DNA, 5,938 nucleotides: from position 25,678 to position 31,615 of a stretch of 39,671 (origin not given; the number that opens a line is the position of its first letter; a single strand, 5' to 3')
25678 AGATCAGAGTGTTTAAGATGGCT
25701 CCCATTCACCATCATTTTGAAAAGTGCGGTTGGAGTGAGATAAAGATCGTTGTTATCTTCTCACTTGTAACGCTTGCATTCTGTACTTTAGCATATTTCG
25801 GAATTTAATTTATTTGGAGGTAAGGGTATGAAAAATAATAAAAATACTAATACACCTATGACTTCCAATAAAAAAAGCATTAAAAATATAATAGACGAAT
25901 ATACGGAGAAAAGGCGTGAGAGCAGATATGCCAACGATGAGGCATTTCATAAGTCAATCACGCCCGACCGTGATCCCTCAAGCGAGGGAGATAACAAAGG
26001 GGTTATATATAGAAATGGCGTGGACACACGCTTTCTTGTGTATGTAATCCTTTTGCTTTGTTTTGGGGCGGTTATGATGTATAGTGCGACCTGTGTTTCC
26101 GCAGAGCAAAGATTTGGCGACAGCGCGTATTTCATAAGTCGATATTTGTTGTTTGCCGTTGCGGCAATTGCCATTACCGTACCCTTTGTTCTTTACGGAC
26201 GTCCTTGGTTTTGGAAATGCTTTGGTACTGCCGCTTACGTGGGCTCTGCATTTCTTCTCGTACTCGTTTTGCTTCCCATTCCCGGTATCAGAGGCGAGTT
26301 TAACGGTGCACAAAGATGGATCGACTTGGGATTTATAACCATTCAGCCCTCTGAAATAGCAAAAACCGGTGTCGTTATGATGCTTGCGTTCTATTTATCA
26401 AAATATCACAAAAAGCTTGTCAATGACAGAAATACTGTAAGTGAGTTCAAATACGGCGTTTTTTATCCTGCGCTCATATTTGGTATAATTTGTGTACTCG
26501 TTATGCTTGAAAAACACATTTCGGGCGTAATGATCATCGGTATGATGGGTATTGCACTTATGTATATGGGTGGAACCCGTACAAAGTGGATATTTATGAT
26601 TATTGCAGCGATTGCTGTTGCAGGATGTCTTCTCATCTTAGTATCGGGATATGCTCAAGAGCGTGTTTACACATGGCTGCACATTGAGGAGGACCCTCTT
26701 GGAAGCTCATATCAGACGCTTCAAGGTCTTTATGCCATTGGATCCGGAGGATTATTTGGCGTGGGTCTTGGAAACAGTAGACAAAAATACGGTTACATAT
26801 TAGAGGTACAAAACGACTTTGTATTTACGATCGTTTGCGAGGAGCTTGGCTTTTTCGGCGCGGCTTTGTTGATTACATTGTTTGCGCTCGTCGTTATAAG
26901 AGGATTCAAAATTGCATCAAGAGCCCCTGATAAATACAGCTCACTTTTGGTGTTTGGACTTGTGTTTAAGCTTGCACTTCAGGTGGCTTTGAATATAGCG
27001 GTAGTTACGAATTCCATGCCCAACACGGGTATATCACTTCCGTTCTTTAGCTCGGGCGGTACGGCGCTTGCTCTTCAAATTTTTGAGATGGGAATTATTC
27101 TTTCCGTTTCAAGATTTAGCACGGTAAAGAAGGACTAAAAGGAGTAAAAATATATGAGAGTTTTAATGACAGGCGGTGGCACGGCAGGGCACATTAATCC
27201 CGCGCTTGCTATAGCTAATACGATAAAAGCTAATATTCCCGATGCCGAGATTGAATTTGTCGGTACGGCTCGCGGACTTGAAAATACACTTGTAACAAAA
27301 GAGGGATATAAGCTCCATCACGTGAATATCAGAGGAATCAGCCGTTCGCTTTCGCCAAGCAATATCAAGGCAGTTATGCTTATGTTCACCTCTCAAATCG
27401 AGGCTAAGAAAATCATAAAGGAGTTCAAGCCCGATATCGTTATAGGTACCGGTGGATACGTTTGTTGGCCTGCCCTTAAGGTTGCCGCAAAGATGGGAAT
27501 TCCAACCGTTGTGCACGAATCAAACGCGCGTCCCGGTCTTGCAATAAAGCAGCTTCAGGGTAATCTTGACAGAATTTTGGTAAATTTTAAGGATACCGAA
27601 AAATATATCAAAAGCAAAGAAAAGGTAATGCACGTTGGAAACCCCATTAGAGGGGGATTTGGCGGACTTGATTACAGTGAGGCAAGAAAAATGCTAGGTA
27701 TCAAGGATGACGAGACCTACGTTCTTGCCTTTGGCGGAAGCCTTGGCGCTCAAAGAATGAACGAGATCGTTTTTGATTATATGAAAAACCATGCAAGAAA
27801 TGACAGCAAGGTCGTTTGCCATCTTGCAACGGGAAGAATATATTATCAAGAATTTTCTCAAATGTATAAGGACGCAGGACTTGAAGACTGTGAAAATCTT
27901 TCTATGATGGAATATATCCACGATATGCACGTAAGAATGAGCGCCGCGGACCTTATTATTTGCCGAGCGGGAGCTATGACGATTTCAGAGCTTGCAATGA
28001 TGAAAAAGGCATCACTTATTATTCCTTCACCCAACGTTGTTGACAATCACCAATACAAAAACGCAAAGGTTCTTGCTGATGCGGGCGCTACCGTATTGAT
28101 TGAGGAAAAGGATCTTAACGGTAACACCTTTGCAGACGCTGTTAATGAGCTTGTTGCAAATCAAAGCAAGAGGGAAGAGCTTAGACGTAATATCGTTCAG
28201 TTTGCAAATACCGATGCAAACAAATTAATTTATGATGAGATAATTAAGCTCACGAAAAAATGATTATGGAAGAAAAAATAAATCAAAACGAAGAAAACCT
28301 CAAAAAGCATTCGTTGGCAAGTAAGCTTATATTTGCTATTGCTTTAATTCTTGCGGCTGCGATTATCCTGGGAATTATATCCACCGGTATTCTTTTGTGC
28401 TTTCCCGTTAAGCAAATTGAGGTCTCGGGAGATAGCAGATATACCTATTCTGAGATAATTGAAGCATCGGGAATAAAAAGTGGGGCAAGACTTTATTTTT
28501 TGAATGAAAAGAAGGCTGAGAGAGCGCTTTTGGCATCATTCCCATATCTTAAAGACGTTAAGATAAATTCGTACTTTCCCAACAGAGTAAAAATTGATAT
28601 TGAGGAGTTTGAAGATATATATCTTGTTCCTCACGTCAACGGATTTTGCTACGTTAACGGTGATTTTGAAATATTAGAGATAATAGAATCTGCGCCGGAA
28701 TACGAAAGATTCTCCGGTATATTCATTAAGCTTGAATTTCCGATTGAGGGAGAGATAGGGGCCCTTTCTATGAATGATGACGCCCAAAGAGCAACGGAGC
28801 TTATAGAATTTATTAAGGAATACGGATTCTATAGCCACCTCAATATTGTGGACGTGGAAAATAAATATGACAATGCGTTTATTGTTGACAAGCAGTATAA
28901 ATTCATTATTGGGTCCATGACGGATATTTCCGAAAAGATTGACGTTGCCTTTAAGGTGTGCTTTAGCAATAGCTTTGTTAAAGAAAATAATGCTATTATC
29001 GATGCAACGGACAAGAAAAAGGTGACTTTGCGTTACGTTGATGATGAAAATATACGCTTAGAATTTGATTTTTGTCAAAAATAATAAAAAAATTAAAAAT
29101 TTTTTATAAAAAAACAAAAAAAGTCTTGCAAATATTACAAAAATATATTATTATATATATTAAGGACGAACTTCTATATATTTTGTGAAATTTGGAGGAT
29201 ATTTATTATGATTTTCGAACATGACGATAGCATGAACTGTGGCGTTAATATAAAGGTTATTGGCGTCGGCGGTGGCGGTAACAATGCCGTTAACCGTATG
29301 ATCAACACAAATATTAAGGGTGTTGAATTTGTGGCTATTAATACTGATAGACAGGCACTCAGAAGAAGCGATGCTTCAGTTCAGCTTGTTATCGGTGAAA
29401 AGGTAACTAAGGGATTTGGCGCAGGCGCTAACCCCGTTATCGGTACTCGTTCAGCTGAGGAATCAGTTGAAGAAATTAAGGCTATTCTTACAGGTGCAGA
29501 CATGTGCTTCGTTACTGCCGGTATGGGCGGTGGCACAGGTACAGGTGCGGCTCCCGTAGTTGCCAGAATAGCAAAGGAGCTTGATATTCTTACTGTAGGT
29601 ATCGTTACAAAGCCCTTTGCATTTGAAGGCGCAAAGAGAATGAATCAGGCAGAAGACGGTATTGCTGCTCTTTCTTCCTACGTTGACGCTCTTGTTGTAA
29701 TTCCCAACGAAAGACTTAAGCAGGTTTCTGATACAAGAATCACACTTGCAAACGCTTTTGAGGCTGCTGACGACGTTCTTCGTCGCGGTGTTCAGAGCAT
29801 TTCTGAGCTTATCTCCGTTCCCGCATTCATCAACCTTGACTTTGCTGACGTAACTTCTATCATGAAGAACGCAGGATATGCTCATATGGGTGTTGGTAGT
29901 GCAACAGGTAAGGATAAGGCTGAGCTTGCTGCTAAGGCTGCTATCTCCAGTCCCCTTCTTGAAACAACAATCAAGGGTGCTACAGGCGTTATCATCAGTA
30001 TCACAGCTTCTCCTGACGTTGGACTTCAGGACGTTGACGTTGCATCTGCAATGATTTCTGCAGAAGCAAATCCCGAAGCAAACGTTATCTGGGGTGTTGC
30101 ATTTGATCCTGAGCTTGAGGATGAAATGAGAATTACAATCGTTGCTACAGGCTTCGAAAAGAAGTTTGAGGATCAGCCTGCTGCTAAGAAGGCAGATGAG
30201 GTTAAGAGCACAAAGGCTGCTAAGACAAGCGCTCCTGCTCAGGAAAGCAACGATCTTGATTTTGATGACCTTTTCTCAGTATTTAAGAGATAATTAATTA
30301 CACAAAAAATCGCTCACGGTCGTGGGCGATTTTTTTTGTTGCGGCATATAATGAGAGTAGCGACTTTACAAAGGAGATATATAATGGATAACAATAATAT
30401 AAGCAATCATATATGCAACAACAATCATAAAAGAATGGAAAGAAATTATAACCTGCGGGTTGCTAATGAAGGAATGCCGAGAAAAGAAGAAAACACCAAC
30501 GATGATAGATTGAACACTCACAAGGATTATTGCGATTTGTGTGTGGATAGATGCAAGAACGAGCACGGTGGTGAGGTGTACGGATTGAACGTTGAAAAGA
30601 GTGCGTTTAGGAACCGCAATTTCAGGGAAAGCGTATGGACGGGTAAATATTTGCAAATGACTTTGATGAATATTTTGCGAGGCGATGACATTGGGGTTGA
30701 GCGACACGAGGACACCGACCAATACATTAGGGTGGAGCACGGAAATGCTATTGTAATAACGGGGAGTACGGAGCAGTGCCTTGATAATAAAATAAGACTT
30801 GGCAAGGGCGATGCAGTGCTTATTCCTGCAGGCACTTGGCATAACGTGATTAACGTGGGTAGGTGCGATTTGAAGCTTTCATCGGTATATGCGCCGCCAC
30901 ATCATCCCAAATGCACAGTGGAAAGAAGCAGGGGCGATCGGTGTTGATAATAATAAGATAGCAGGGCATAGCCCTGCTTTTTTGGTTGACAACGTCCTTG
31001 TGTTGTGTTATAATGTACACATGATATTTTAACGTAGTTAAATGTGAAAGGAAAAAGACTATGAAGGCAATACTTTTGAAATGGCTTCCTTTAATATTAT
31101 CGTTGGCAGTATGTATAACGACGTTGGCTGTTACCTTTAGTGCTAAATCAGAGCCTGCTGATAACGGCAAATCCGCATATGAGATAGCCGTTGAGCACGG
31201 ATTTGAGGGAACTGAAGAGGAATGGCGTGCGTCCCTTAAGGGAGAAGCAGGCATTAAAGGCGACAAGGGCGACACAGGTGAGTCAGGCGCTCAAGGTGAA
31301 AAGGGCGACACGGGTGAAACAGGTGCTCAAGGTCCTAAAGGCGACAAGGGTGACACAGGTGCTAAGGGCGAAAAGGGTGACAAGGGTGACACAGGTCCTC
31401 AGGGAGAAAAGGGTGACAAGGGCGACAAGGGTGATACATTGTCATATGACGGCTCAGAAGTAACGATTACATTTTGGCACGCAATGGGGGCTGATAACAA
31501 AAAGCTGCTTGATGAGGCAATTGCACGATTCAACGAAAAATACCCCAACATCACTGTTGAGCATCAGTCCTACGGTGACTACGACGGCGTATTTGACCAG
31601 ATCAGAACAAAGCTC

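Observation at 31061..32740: Collagen-like (Gly-X-Y)22 stalk inserted between a membrane anchor and an orphan ABC solute-binding domain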

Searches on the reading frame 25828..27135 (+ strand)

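Call 8: search_protein_families(library=pfam, proteins=[window:25828-27135:+], max_evalue=0.001)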
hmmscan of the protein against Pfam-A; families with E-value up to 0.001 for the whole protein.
window:25828-27135:+ (436 aa): 1 family
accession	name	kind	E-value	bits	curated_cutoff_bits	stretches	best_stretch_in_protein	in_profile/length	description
PF01098.24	FTSW_RODA_SPOVE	-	3.7e-85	286.5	26.4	1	70-431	4-354/356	Cell cycle protein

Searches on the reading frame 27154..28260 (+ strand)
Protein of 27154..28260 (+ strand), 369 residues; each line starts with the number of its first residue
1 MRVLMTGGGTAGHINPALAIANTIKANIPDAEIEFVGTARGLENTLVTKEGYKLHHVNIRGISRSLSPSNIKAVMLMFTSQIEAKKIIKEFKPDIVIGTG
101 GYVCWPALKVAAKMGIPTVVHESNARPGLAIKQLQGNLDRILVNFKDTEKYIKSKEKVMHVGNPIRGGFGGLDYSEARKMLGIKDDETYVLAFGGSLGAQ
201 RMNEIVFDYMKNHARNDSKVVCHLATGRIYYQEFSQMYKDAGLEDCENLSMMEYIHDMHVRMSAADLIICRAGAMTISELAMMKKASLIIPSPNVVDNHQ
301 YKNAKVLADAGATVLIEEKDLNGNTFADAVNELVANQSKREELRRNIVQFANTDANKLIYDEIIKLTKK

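Call 8: search_protein_families(library=pfam, proteins=[window:27154-28260:+], max_evalue=0.001)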
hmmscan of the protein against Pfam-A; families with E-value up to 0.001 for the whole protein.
window:27154-28260:+ (369 aa): 3 families
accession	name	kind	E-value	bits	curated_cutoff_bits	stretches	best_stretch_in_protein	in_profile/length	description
PF03033.26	Glyco_transf_28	-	4.8e-34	117.9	26.2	1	3-141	1-137/139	Glycosyltransferase family 28 N-terminal domain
PF04101.22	Glyco_tran_28_C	-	3.8e-33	115.3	22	1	190-355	2-162/166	Glycosyltransferase family 28 C-terminal domain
PF13439.12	Glyco_transf_4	-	0.00011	22.7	28.5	1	39-121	17-102/170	Glycosyltransferase Family 4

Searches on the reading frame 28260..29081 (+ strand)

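Call 8: search_protein_families(library=pfam, proteins=[window:28260-29081:+], max_evalue=0.001)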
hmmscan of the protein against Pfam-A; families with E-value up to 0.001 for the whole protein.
window:28260-29081:+ (274 aa): 1 family
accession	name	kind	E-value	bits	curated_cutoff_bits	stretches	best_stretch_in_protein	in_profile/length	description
PF08478.15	POTRA_1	-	1.3e-15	57.9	23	1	48-116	1-68/69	POTRA domain, FtsQ-type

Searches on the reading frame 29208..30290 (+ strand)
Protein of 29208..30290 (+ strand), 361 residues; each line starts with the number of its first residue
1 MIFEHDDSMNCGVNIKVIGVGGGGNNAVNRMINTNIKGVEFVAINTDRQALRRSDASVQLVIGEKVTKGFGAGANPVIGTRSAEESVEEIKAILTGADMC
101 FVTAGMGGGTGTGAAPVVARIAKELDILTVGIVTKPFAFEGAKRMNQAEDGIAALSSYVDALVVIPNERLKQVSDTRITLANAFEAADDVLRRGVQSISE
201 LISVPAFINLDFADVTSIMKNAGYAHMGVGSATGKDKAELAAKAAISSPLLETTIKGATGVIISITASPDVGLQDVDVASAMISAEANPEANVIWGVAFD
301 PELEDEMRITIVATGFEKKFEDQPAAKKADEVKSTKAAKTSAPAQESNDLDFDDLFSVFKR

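Call 8: search_protein_families(library=pfam, proteins=[window:29208-30290:+], max_evalue=0.001)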
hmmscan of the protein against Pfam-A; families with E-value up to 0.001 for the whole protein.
window:29208-30290:+ (361 aa): 2 families
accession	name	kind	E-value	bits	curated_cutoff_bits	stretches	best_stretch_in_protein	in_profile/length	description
PF00091.31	Tubulin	-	9.2e-50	170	33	1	14-174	1-189/190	Tubulin/FtsZ family, GTPase domain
PF12327.13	FtsZ_C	-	3.1e-33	114.4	27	1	223-317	1-95/95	FtsZ family, C-terminal domain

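Call 21: find_homologous_proteins(query=window:29208-30290:+, max_evalue=1e-30)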
Query window:29208-30290:+ (361 aa): 8000 proteins with E <= 1e-30 among 8000 candidates; the best 120 are listed.
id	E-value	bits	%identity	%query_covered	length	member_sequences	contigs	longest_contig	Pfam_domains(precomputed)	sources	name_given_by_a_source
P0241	3.7e-224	761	100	100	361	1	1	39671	PF00091.32,PF12327.14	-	-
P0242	2.4e-222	755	99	100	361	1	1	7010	PF00091.32,PF12327.14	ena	-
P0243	1.7e-219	746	98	100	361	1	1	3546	PF00091.32,PF12327.14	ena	-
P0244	3.4e-207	706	96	92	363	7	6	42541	PF00091.32,PF12327.14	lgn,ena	-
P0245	2.1e-206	703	92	100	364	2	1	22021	PF00091.32,PF12327.14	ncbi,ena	-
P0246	8.1e-206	701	92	100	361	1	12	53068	PF00091.32,PF12327.14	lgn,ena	-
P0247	5.6e-205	698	92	100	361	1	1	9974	PF00091.32,PF12327.14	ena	-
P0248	6.3e-205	698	94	92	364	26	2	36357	PF00091.32,PF12327.14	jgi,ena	jgi:cell division protein FtsZ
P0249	3.4e-204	696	90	100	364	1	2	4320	PF00091.32,PF12327.14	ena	-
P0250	3.3e-203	693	91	100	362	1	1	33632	PF00091.32,PF12327.14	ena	-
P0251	1.1e-202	691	96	90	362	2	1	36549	PF00091.32,PF12327.14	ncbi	-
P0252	6.4e-202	688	91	100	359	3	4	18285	PF00091.32,PF12327.14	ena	-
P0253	1.4e-201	687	90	100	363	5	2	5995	PF00091.32,PF12327.14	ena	-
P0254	4.3e-201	686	92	94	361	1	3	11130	PF00091.32,PF12327.14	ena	-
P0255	8.4e-201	685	90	100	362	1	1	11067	PF00091.32,PF12327.14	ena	-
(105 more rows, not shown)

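Call 24: find_encoding_contigs(protein=P0242, flank=10000, max_places=2)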
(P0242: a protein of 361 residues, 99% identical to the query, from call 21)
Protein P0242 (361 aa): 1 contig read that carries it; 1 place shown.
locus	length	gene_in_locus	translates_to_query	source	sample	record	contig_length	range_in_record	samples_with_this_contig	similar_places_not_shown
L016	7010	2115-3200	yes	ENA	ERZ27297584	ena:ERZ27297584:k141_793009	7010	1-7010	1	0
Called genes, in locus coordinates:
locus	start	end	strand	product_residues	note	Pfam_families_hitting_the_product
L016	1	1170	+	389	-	?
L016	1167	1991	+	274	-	PF08478:POTRA_1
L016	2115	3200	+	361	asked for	PF00091:Tubulin, PF12327:FtsZ_C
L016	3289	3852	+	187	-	PF07883:Cupin_2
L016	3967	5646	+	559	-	PF01391:Collagen, PF13416:SBP_bac_8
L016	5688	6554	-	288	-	PF11449:ArsP_2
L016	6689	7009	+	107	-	?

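Call 25: find_encoding_contigs(protein=P0244, flank=10000, max_places=3)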
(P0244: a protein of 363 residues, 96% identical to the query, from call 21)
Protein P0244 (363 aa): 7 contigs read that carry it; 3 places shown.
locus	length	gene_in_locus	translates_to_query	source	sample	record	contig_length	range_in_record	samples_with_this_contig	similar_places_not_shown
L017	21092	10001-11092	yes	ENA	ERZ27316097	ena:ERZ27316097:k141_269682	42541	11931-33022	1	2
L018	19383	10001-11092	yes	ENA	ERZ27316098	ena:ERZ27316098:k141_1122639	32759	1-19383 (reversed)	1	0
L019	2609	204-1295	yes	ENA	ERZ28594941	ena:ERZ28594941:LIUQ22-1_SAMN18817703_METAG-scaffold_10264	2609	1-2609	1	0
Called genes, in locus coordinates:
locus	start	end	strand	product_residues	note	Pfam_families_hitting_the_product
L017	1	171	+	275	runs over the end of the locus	PF04977:DivIC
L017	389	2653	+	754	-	PF03717:PBP_dimer, PF00905:Transpeptidase, PF03793:PASTA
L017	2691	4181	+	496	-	PF01225:Mur_ligase, PF08245:Mur_ligase_M, PF02875:Mur_ligase_C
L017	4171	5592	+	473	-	PF08245:Mur_ligase_M, PF02875:Mur_ligase_C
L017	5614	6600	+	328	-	PF00953:Glycos_transf_4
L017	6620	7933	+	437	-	PF01098:FTSW_RODA_SPOVE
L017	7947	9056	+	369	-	PF03033:Glyco_transf_28, PF04101:Glyco_tran_28_C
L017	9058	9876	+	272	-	PF08478:POTRA_1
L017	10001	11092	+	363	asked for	PF00091:Tubulin, PF12327:FtsZ_C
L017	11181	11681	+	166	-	PF07883:Cupin_2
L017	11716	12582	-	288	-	PF11449:ArsP_2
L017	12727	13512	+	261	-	PF02811:PHP (weak), PF13263:PHP_C (weak)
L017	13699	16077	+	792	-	-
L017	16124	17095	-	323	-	PF00561:Abhydrolase_1, PF12146:Hydrolase_4 (weak), PF12697:Abhydrolase_6 (faint), PF20434:BD-FAE (faint), PF02129:Peptidase_S15 (faint), PF00326:Peptidase_S9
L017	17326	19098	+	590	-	PF00664:ABC_membrane, PF00005:ABC_tran, PF02463:SMC_N (faint)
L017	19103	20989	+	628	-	PF00664:ABC_membrane, PF00005:ABC_tran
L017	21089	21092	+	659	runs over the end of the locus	PF02922:CBM_48, PF00128:Alpha-amylase, PF02806:Alpha-amylase_C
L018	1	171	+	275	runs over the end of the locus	PF04977:DivIC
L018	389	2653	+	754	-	PF03717:PBP_dimer, PF00905:Transpeptidase, PF03793:PASTA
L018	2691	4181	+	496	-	PF01225:Mur_ligase, PF08245:Mur_ligase_M, PF02875:Mur_ligase_C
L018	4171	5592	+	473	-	PF08245:Mur_ligase_M, PF02875:Mur_ligase_C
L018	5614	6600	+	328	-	PF00953:Glycos_transf_4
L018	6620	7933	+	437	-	PF01098:FTSW_RODA_SPOVE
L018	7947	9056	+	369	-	PF03033:Glyco_transf_28, PF04101:Glyco_tran_28_C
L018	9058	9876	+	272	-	PF08478:POTRA_1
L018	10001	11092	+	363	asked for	PF00091:Tubulin, PF12327:FtsZ_C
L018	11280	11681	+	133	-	PF07883:Cupin_2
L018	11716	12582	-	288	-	PF11449:ArsP_2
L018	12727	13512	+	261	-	PF02811:PHP (weak), PF13263:PHP_C (weak)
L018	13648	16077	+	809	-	-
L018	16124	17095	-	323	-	PF00561:Abhydrolase_1, PF12146:Hydrolase_4 (weak), PF12697:Abhydrolase_6 (faint), PF20434:BD-FAE (faint), PF02129:Peptidase_S15 (faint), PF00326:Peptidase_S9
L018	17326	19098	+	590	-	PF00664:ABC_membrane, PF00005:ABC_tran, PF02463:SMC_N (faint)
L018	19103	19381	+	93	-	?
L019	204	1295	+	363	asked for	PF00091:Tubulin, PF12327:FtsZ_C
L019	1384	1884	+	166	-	PF07883:Cupin_2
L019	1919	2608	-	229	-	?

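Call 26: find_encoding_contigs(protein=P0251, flank=10000, max_places=2)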
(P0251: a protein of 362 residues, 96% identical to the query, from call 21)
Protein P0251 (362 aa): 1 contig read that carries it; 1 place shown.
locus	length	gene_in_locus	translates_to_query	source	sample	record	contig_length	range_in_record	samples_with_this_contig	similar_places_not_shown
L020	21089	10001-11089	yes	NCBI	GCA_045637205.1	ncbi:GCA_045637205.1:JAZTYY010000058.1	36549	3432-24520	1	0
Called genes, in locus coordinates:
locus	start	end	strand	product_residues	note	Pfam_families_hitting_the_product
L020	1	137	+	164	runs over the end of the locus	PF04977:DivIC (weak)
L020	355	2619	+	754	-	PF03717:PBP_dimer, PF00905:Transpeptidase, PF03793:PASTA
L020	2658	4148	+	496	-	PF01225:Mur_ligase (weak), PF08245:Mur_ligase_M, PF02875:Mur_ligase_C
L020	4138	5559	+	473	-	PF01225:Mur_ligase (faint), PF08245:Mur_ligase_M, PF02875:Mur_ligase_C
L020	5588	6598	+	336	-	PF00953:Glycos_transf_4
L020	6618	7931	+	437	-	PF01098:FTSW_RODA_SPOVE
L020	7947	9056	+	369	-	PF03033:Glyco_transf_28, PF04101:Glyco_tran_28_C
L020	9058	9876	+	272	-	PF08478:POTRA_1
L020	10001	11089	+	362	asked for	PF00091:Tubulin, PF12327:FtsZ_C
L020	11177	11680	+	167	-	PF07883:Cupin_2 (weak)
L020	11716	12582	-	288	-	PF11449:ArsP_2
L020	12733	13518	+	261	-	-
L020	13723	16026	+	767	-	PF00544:Pectate_lyase_4, PF18283:CBM77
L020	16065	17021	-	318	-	PF02129:Peptidase_S15 (faint), PF00561:Abhydrolase_1 (weak), PF12146:Hydrolase_4 (weak), PF00326:Peptidase_S9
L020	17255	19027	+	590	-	PF00664:ABC_membrane, PF00005:ABC_tran, PF02463:SMC_N (faint)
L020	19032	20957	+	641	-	PF00664:ABC_membrane, PF00005:ABC_tran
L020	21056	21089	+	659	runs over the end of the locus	PF02922:CBM_48, PF00128:Alpha-amylase, PF02806:Alpha-amylase_C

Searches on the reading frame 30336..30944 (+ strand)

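Call 8: search_protein_families(library=pfam, proteins=[window:30336-30944:+], max_evalue=0.001)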
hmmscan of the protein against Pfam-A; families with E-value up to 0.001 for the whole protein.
window:30336-30944:+ (203 aa): 1 family
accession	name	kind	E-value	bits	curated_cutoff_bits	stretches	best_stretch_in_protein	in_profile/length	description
PF07883.17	Cupin_2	-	9.7e-11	41.7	27.2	1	110-184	2-69/70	Cupin domain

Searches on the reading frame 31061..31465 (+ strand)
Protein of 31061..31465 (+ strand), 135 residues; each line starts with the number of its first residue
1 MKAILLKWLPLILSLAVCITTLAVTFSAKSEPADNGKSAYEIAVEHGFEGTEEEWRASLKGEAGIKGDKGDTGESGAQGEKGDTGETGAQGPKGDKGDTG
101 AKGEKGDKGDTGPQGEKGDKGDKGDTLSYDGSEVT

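Call 12: search_protein_families(library=phrogs, proteins=[window:31061-31450:+], max_evalue=0.01)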
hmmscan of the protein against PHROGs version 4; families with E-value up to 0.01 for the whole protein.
window:31061-31450:+ (130 aa): 54 families (the best 25 are shown)
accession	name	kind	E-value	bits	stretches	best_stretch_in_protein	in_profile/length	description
phrog_6320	-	tail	3.4e-21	76.7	1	60-124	82-176/745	tail fiber protein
phrog_819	-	tail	9.1e-20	71.4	1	47-127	505-592/1024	tail protein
phrog_5073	-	tail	2e-17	64.4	1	59-125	292-358/519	tail fiber protein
phrog_366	-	tail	1.1e-16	62.3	1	28-126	285-383/474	tail fiber protein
phrog_3904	-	tail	7.7e-16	58.5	1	33-125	192-286/1086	tail fiber protein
phrog_8745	-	tail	2.6e-14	52.5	1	60-126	1394-1460/1803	tail fiber protein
phrog_14726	-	tail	9e-14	52.1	1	35-125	123-214/537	tail fiber protein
phrog_33406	-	tail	1.2e-13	51.2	1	58-125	194-273/651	tail fiber protein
phrog_10972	-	tail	1.3e-13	52.1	2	54-95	150-191/343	tail fiber protein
phrog_13286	-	tail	2.1e-13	50.5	1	28-94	62-125/662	tail protein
phrog_1658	-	unknown function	2.3e-13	51.4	1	26-126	3-108/239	-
phrog_38806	-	unknown function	2.3e-13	51.2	1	63-126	63-126/285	-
phrog_25979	-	unknown function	1.1e-12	48.5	1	32-84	222-274/521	-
phrog_25888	-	unknown function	2.6e-12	47.6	2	30-92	209-273/325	-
phrog_22681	-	DNA, RNA and nucleotide metabolism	6.6e-12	46.6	2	85-127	111-153/157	DNA polymerase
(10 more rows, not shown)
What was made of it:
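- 31166..31240 (+): aa 36-60: pre-collagen motif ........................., modelled as helix-loop-helix; a candidate nucleation or trimerisation element. Matches PHROG tail-fibre families (call 12).
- Closest known: Bacterial collagen-like surface proteins. Same: The motif and collagen match PHROG tail-fibre families (call 12).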

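Call 19: find_homologous_proteins(query=window:31061-31465:+, max_evalue=0.001)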
Query window:31061-31465:+ (135 aa): 4493 proteins with E <= 0.001 among 8000 candidates; the best 120 are listed.
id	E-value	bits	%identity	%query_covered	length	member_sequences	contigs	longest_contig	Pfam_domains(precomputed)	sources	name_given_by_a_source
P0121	2.5e-36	143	75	68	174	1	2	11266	PF01391.24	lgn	-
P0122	3.7e-32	129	62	58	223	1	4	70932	PF01391.24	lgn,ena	-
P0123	1.4e-31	127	60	59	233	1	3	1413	PF01391.24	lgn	-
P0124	1.6e-30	124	52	67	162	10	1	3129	PF01391.24,PF11154.14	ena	-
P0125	3.9e-30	122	57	55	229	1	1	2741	PF01391.24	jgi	jgi:hypothetical protein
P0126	1.5e-29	121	59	49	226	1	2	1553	PF01391.24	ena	-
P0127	1.8e-29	120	69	58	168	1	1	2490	PF01391.24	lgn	-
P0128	2.8e-29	120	69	58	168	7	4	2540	PF01391.24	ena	-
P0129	1.1e-27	115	69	50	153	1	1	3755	PF01391.24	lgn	-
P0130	1.7e-27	114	52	66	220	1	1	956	PF01391.24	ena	-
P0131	5.1e-27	112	55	67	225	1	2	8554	PF01391.24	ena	-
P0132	1.3e-26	111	72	50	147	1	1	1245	PF01391.24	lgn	-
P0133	8.9e-26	108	55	66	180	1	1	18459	PF01391.24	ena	-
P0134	1.1e-25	108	49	70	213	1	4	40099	PF01391.24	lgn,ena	-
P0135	1.1e-25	108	71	38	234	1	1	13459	PF01391.24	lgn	-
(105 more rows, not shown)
